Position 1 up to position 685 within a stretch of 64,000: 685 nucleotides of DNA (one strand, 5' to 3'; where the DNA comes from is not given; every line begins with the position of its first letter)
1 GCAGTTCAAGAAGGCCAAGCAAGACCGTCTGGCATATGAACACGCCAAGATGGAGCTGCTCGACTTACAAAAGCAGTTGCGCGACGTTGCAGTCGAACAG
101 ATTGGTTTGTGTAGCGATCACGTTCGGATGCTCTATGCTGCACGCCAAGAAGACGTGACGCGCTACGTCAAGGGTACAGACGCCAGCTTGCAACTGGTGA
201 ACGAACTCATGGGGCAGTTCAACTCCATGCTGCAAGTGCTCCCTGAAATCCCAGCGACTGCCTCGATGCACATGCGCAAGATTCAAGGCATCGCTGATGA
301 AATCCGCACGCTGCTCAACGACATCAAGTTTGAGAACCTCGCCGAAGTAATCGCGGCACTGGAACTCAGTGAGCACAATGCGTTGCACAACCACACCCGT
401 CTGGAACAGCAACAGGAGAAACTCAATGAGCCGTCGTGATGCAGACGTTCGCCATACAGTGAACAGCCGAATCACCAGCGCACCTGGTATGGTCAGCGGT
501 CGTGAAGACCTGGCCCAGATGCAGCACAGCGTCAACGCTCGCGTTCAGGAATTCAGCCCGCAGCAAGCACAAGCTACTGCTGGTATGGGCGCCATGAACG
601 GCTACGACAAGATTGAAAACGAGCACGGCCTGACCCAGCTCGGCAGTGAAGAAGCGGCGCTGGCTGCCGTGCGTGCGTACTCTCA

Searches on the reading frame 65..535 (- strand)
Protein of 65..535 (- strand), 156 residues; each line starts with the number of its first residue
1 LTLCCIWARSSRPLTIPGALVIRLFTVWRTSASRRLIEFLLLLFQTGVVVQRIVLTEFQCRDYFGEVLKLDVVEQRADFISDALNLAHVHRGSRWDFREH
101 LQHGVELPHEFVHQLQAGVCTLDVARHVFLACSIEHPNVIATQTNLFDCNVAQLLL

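Call 97: search_protein_families(library=pfam, alignment_id=A9, max_evalue=0.0001)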
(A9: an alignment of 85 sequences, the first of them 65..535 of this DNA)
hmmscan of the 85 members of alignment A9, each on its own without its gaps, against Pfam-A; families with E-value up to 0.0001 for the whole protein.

A. member 1, window:65-535:- (156 aa): 0 families

B. families by the number of members that match (of 85 scanned): 11 families
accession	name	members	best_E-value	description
PF13385.13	Laminin_G_3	2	6e-28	Concanavalin A-like lectin/glucanases superfamily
PF03869.20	Arc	1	8.2e-23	Arc-like DNA binding domain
PF10127.15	RlaP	1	3.3e-16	RNA repair pathway DNA polymerase beta family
PF01145.31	Band_7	1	2.4e-14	SPFH domain / Band 7 family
PF00293.34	NUDIX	1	2e-13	NUDIX domain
PF01381.28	HTH_3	1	6.7e-13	Helix-turn-helix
PF01391.23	Collagen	1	1.1e-10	Collagen triple helix repeat (20 copies)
PF13560.12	HTH_31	1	1.1e-09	Helix-turn-helix domain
PF19111.5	DUF5798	1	3.6e-06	Family of unknown function (DUF5798)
PF03160.20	Calx-beta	1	6.1e-06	Calx-beta domain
PF12844.13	HTH_19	1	1.6e-05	Helix-turn-helix domain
